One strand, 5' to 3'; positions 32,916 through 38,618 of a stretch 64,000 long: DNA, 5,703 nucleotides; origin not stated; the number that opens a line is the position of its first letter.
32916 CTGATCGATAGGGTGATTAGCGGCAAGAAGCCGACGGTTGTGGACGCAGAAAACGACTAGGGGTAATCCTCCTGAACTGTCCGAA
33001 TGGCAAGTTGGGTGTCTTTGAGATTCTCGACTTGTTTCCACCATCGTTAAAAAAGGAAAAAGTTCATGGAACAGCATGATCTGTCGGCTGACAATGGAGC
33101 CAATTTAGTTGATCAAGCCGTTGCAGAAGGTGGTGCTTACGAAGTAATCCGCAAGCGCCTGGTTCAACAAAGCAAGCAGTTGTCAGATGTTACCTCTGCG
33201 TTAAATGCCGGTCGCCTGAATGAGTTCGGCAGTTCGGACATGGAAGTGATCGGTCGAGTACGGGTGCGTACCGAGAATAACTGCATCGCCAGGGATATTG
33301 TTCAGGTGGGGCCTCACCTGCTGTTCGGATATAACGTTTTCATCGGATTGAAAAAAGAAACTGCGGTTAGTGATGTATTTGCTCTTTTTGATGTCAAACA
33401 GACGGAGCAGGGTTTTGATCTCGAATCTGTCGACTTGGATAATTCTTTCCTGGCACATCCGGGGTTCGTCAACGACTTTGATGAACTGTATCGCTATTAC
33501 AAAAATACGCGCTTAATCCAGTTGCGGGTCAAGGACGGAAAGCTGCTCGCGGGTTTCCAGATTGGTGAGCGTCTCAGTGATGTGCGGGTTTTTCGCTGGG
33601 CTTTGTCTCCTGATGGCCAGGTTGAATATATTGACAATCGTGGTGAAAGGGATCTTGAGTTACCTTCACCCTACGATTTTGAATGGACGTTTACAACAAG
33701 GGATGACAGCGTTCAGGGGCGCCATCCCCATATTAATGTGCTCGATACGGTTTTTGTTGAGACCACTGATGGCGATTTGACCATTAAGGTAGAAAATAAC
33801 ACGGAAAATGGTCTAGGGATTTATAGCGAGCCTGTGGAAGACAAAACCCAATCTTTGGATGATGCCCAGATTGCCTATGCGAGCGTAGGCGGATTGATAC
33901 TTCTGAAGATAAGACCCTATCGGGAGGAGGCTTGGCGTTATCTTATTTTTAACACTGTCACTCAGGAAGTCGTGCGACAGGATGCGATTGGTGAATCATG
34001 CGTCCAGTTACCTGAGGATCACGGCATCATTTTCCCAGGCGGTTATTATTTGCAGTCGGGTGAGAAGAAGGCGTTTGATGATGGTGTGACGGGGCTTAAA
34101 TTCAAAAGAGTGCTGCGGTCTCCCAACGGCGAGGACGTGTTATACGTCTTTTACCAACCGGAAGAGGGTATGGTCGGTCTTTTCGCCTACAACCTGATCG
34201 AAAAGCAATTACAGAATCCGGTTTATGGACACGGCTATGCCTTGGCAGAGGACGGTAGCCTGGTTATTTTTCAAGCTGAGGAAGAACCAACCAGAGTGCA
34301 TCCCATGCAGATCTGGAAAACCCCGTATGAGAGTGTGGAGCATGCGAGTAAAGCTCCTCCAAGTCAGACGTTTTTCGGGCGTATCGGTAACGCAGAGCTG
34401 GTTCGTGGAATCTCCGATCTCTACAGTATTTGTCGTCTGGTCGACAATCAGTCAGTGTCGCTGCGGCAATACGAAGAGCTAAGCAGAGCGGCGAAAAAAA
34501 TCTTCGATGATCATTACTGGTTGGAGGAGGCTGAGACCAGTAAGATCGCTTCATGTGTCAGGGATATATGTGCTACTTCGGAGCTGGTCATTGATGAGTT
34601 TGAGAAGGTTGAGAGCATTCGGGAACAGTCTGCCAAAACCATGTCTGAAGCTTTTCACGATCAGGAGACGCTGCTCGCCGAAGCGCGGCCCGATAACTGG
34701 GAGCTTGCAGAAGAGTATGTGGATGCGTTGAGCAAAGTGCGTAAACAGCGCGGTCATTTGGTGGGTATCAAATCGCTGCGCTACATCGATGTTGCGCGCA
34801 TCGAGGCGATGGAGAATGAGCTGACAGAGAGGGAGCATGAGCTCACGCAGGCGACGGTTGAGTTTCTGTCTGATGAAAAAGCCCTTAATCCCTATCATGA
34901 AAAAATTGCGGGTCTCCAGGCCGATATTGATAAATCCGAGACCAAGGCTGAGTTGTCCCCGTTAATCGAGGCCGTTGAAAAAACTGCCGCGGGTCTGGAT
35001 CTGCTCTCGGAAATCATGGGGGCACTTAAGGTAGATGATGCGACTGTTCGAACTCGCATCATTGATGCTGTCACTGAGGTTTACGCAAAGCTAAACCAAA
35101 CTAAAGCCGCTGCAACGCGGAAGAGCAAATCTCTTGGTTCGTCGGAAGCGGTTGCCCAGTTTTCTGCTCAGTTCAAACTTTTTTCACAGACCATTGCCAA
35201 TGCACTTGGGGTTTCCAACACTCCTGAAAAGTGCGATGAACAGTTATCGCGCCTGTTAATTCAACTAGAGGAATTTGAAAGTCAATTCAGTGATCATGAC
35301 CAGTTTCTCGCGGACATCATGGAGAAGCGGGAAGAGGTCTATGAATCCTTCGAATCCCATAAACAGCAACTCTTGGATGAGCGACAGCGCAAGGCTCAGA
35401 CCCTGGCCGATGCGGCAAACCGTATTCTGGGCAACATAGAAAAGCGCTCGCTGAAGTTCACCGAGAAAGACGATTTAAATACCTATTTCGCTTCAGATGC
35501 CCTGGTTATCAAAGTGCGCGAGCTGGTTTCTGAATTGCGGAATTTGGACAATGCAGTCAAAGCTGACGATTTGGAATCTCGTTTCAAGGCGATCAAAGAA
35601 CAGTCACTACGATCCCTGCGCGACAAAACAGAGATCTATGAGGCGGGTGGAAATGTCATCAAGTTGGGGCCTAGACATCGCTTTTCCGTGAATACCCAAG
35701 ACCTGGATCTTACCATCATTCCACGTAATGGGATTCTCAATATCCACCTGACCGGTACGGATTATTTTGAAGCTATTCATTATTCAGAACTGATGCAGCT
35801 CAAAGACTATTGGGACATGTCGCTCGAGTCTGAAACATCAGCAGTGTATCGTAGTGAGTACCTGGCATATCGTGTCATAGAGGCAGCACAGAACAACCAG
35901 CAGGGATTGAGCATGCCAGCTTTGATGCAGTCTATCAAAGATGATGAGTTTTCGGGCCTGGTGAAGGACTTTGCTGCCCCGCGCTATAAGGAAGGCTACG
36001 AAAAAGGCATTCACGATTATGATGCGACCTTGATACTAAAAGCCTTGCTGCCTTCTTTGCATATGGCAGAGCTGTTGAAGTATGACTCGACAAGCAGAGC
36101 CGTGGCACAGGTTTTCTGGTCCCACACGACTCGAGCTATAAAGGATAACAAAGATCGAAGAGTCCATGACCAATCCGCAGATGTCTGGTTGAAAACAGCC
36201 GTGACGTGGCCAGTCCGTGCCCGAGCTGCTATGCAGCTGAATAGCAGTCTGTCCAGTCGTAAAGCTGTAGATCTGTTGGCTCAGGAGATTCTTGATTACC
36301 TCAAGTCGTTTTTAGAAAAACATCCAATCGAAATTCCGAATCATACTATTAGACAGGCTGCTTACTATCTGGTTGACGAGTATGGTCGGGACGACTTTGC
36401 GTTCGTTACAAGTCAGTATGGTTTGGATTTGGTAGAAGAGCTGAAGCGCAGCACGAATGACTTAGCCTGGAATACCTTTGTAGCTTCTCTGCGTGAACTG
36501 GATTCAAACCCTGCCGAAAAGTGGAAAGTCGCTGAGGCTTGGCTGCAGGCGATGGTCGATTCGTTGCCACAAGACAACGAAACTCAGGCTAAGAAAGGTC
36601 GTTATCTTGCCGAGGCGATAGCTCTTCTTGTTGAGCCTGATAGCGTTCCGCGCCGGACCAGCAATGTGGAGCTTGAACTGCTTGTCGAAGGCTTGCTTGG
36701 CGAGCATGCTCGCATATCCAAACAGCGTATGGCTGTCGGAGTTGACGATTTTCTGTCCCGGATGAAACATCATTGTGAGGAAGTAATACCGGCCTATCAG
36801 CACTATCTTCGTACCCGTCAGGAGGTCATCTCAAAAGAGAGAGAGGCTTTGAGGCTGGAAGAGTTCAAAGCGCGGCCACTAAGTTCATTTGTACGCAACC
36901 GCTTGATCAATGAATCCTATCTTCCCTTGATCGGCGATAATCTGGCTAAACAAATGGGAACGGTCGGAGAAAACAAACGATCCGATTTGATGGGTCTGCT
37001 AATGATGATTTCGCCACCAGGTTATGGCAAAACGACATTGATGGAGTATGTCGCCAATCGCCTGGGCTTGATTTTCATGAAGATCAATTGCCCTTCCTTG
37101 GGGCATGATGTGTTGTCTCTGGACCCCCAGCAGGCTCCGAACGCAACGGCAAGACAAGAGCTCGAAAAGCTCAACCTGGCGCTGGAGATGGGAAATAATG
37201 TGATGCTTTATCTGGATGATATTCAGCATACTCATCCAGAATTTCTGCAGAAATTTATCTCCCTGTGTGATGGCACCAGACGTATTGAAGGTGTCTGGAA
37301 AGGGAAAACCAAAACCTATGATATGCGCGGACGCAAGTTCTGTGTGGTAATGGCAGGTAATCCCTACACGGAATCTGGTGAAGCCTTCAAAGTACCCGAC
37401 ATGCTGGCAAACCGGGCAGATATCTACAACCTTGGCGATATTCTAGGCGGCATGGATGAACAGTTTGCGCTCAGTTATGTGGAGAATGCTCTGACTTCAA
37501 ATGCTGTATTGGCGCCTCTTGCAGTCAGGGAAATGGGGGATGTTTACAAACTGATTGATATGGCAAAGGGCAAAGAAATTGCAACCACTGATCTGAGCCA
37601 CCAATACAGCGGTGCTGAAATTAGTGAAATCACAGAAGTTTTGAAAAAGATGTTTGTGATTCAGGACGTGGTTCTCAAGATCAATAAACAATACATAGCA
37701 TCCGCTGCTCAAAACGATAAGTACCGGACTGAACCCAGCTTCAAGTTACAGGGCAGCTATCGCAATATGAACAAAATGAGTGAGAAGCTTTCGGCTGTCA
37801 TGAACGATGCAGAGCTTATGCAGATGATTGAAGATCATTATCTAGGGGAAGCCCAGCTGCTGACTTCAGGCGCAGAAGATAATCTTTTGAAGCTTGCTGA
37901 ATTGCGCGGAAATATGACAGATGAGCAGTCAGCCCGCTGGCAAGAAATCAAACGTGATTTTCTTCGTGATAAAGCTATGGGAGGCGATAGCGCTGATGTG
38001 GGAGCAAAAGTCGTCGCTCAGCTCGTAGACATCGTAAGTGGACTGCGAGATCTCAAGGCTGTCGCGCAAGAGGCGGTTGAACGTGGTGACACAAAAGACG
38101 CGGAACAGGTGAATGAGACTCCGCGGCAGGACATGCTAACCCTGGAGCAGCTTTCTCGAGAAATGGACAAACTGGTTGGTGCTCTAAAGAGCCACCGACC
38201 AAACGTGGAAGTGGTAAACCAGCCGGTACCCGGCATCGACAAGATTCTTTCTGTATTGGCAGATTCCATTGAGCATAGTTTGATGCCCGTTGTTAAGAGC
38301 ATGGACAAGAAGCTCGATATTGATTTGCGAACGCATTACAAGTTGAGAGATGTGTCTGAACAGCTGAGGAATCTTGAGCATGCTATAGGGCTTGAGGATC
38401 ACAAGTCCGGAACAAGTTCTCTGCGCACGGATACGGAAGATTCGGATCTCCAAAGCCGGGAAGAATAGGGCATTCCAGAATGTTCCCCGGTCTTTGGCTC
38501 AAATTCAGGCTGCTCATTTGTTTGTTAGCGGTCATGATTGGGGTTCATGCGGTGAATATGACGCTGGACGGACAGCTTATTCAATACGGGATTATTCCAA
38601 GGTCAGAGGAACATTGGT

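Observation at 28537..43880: Island-borne PspA-NfeD-flotillin-giant AAA+ ATPase-rhomboid-MtfA/SEC-C-PLD gene cluster: candidate undescribed membrane-remodelling or defence system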

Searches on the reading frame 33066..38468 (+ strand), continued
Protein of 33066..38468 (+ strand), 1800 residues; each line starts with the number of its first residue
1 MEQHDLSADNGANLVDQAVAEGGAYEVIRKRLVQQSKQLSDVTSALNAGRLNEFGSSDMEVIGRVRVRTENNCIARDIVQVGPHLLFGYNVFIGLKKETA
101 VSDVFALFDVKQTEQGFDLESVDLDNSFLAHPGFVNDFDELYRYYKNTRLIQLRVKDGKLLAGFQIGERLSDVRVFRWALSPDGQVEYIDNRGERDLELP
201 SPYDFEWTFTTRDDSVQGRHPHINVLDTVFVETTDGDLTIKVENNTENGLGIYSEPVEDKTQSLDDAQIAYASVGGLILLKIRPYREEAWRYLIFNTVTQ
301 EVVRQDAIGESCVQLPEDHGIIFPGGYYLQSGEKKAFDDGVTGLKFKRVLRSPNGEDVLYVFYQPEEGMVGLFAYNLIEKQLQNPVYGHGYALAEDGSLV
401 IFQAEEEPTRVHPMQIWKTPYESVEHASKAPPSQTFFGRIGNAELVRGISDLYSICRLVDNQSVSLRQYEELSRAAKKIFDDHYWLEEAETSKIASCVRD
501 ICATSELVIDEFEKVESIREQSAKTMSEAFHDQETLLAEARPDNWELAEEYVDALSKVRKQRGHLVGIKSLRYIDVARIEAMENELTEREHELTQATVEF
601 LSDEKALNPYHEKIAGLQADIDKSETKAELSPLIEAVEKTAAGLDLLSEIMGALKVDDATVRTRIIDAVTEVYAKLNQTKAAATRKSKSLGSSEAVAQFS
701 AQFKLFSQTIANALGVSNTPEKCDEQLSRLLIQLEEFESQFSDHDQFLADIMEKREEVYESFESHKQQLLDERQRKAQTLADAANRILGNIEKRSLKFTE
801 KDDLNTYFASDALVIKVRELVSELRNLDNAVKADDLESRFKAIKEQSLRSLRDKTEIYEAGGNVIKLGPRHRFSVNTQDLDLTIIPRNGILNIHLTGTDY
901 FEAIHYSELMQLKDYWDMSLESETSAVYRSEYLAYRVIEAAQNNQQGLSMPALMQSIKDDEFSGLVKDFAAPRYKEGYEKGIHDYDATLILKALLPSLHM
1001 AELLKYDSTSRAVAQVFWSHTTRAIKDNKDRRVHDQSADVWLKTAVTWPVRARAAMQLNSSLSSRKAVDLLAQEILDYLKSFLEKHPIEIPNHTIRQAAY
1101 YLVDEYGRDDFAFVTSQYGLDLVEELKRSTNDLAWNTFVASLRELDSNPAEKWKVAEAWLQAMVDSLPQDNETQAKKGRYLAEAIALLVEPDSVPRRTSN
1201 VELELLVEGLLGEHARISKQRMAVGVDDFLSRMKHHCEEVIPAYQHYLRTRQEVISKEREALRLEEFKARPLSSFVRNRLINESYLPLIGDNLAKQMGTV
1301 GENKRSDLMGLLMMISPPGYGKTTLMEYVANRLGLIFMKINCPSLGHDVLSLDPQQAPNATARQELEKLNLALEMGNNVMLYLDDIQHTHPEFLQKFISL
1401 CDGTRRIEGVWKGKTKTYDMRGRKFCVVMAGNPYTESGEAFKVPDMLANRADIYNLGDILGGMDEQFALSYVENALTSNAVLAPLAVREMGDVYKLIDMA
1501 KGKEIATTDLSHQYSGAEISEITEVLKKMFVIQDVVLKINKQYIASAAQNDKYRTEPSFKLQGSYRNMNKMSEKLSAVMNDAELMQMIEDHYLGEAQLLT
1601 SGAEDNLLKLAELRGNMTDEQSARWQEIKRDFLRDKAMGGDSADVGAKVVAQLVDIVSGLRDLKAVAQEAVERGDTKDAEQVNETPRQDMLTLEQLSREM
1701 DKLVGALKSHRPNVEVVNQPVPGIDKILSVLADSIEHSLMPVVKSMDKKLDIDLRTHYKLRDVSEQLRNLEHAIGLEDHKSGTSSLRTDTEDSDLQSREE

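Call 19: find_encoding_contigs(protein=P0001, flank=10000, max_places=3)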
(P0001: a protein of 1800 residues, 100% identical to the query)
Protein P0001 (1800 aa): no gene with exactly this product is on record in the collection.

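Call 20: find_encoding_contigs(protein=P0034, flank=10000, max_places=2)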
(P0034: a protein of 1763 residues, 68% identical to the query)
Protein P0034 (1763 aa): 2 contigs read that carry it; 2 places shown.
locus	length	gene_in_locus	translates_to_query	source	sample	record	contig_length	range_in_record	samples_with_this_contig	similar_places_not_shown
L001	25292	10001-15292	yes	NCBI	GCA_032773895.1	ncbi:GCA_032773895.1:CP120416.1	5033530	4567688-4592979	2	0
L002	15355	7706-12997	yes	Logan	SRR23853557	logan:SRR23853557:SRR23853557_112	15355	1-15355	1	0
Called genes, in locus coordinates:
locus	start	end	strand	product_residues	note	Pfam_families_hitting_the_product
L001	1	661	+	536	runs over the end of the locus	PF11638:DnaA_N, PF00308:Bac_DnaA, PF01695:IstB_IS21 (weak), PF00004:AAA (weak), PF08299:Bac_DnaA_C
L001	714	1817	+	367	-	PF00712:DNA_pol3_beta, PF02767:DNA_pol3_beta_2, PF02768:DNA_pol3_beta_3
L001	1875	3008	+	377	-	PF02463:SMC_N, PF13175:AAA_15 (weak), PF13191:AAA_16 (faint), PF13476:AAA_23, PF13304:AAA_21 (faint)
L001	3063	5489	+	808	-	PF02518:HATPase_c, PF00204:DNA_gyraseB, PF01751:Toprim, PF21249:GyrB_hook, PF18053:GyrB_insert, PF00986:DNA_gyraseB_C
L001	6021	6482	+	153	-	PF09938:DUF2170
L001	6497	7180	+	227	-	PF04012:PspA_IM30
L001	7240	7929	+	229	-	-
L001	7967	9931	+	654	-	-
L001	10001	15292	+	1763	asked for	PF12458:DUF3686, PF00004:AAA (faint), PF07728:AAA_5 (faint), PF13401:AAA_22 (faint), PF25472:DUF7902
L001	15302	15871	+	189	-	PF01694:Rhomboid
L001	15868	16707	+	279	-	PF06167:Peptidase_M90, PF02810:SEC-C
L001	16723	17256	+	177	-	PF13453:Zn_ribbon_TFIIB (faint)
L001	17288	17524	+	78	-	-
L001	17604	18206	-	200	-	PF13495:Phage_int_SAM_4, PF00589:Phage_integrase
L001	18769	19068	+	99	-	-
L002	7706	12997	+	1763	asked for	PF12458:DUF3686, PF00004:AAA (faint), PF07728:AAA_5 (faint), PF13401:AAA_22 (faint), PF25472:DUF7902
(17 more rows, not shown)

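Call 22: find_related_loci(query=A2, collection=genome_contigs, flank=10000)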
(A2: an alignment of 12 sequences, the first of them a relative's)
Query A2 (1800 aa) in genome_contigs; peptide patterns used: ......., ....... (x = any residue, [..] = any of these).
600 stretches matched a pattern (row limit reached: there are more); 572 encode a relative of the query (tblastn E <= 1e-3); the best 80 are kept; 80 distinct loci.
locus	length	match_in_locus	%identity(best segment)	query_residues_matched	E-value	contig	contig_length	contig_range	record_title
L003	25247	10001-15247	68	12-1784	0e+0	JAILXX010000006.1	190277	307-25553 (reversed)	MAG: Cellvibrionaceae bacterium isolate PHBVgamm5 PHBVgamm5_contig_6, whole genome shotgun sequence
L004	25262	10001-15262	68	13-1775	0e+0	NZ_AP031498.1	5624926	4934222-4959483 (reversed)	Maricurvus nonylphenolicus strain KU41E chromosome, complete genome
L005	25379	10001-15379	67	9-1775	0e+0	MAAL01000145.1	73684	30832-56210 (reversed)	Gammaproteobacteria bacterium 42_54_T18 BD02T18_scaffold_120, whole genome shotgun sequence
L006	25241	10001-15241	68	13-1771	0e+0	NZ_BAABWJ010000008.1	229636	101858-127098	Pseudoteredinibacter isoporae strain HU-06130-CL sequence08, whole genome shotgun sequence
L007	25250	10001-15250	66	13-1783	0e+0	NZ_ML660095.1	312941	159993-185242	Exilibacterium tricleocarpae strain R142 Scaffold9, whole genome shotgun sequence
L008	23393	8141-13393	65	2-1775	0e+0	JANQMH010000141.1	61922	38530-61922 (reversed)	MAG: Exilibacterium sp. isolate PL25a_bin.9 k99_1963928, whole genome shotgun sequence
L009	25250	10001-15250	65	1-1771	0e+0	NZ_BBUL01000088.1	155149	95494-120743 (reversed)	Cellvibrio sp. OA-2007, whole genome shotgun sequence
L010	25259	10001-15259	64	14-1786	0e+0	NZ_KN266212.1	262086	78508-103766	Cellvibrio mixtus subsp. mixtus J3-8 Scaffold8, whole genome shotgun sequence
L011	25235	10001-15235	64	13-1775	0e+0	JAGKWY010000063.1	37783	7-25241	MAG: Gammaproteobacteria bacterium isolate P7_D7_002 P7_D7_002_198, whole genome shotgun sequence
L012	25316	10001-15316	63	11-1771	0e+0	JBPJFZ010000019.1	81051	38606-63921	Oleiphilaceae bacterium J1-3 NODE_19_length_81051_cov_40.9269, whole genome shotgun sequence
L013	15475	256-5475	63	6-1777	0e+0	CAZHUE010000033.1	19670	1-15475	MAG TPA_asm: uncultured Methylomarinum sp. isolate binchicken_co24_139 genome assembly, contig: NODE_854_length_19670_co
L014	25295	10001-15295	64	15-1774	0e+0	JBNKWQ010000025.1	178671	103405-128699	MAG: Hahella sp. isolate A1.bin.1.orig k141_1680881, whole genome shotgun sequence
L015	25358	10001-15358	66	6-1773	0e+0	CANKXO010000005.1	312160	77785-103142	uncultured Pseudomonadales bacterium isolate 2-516-G.fasta genome assembly, contig: NODE_5, whole genome shotgun sequenc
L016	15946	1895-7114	61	16-1774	0e+0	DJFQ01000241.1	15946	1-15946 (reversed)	MAG TPA_asm: Marinagarivorans sp. UBA5868 UBA5868_contig_59108, whole genome shotgun sequence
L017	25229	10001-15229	62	9-1770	0e+0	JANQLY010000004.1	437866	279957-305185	MAG: Pseudomonadales bacterium isolate PL25a_bin.76 k99_1082477, whole genome shotgun sequence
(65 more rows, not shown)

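Call 27: search_solved_structures(query=window:33066-38468:+, max_evalue=0.1)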
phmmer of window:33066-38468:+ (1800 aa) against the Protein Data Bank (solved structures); distinct sequences matched with E-value up to 0.1: 2.
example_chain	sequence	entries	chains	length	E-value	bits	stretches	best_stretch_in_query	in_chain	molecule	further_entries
7swl_A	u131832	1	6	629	0.064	13.8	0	1278-1345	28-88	Rix7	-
6chs_H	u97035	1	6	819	0.08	13.5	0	1311-1349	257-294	Putative cell division control protein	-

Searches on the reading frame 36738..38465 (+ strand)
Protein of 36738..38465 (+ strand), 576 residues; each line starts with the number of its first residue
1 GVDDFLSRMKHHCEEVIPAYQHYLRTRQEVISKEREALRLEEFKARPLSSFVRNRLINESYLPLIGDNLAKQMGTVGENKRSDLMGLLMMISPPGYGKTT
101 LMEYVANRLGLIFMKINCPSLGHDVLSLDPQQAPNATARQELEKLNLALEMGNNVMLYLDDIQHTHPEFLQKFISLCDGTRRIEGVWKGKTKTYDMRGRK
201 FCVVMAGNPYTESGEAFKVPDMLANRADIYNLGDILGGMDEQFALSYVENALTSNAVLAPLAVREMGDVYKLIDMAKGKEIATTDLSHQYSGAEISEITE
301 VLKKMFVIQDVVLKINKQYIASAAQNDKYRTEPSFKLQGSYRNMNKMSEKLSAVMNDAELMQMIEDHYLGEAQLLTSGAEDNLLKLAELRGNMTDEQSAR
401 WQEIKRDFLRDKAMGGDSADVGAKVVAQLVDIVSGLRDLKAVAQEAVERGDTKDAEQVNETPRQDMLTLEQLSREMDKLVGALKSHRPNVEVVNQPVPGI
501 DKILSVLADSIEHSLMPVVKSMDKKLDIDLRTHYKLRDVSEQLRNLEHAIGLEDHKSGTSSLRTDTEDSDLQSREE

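Call 54: predict_structure(alignment_id=A5)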
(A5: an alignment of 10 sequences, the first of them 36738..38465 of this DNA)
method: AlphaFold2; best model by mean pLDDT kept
length: 576 residues; sequences in the alignment: 10
mean_pLDDT: 49.4   pTM: 0.30
mean pLDDT of the five models: 49.4, 47.3, 45.1, 43.8, 43.1
residues with pLDDT >= 90: 0; 70-90: 49; 50-70: 223; < 50: 304
segments of 3 or more residues with pLDDT < 50: 1-5, 38-97, 207-259, 304-360, 362-384, 386-393, 417-419, 422-424, 451-465, 483-512, 514-516, 551-576
pLDDT, mean of each block of 10 residues (from residue 1): 51 64 62 51 33 39 47 40 40 46 57 71 71 77 74 65 67 61 48 55 52 37 31 28 33 43 55 68 68 63 48 37 31 29 30 40 43 35 47 54 54 49 50 53 56 42 50 55 43 33 42 47 55 68 68 38 29 31
secondary structure, 60 per line:
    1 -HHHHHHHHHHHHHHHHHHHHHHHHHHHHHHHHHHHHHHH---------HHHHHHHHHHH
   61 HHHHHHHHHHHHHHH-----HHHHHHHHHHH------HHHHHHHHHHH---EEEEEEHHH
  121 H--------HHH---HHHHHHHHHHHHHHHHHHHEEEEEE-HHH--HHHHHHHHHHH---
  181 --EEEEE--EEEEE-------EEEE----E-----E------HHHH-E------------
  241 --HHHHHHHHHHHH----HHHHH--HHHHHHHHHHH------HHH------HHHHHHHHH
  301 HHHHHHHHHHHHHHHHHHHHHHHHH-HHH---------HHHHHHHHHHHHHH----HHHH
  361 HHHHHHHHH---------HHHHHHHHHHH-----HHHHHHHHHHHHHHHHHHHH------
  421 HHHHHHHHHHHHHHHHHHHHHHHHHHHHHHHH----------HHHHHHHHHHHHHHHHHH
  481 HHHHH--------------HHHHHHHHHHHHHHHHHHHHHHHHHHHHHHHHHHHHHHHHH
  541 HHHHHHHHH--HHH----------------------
elements in order: H2-40 H50-75 H81-91 H98-108 E112-117 H118-121 H136-154 E155-160 H167-177 E183-187 E190-194 E202-205 H223-226 H243-254 H259-263 H266-276 H292-325 H339-352 H357-369 H379-389 H395-414 H421-452 H463-485 H500-549
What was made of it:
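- On AAA_5 (dynein-related/MoxR-like) ATPases: The AF2 model is too poor (call 54).
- Tried and rejected: With 10 close homologues the model had pLDDT 49 and was unusable for fold search (call 54).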
